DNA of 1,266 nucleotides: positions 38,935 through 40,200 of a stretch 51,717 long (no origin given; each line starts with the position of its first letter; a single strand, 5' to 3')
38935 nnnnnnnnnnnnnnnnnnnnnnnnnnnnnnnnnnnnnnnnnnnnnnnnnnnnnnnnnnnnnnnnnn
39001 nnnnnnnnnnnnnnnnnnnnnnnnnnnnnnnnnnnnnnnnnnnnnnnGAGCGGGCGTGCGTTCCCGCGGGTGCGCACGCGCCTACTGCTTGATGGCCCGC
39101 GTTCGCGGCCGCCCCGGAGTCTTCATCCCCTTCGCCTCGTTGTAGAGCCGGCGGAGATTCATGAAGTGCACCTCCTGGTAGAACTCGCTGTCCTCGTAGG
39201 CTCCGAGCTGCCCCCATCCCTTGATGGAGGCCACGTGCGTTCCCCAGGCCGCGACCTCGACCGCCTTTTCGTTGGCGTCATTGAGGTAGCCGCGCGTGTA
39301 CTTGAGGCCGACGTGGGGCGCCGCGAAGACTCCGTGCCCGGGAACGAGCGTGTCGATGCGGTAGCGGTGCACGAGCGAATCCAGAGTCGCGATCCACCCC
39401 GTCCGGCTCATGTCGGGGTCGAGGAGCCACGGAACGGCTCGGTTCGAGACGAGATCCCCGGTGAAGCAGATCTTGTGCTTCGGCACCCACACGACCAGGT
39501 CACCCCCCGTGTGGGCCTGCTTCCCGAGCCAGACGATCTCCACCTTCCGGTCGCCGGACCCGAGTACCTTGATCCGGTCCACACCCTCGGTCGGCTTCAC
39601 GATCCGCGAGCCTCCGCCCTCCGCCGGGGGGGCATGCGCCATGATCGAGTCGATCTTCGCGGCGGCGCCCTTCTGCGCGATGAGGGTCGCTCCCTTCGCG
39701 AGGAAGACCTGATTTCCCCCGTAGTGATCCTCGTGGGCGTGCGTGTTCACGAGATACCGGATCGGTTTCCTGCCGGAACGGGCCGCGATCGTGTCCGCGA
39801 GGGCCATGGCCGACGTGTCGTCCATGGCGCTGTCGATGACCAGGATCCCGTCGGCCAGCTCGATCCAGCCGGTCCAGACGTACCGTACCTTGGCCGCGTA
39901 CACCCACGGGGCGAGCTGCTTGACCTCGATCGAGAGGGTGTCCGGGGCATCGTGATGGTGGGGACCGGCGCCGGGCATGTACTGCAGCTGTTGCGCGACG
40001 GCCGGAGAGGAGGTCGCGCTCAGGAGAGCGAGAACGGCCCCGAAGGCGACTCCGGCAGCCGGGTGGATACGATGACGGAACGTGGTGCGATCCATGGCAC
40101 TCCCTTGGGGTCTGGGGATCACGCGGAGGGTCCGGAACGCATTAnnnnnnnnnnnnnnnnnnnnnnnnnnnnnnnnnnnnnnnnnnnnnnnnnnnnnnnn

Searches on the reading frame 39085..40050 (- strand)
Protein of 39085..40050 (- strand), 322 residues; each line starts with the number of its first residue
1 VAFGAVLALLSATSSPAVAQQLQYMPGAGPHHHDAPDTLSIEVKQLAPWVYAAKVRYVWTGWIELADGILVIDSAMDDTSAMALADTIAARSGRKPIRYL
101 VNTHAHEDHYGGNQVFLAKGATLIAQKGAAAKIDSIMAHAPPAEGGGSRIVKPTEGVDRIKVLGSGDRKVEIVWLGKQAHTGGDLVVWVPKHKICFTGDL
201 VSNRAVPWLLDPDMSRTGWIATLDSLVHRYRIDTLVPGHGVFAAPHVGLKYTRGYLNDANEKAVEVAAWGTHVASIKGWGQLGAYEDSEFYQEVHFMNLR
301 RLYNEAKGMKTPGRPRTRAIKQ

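Call 28: search_protein_families(library=pfam, proteins=[window:39085-40050:-], max_evalue=0.001)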
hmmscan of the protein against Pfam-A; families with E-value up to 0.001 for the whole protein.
window:39085-40050:- (322 aa): 1 family
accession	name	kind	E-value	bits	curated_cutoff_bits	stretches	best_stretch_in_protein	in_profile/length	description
PF00753.33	Lactamase_B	-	1.8e-19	70.9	22.7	1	55-239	3-196/196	Metallo-beta-lactamase superfamily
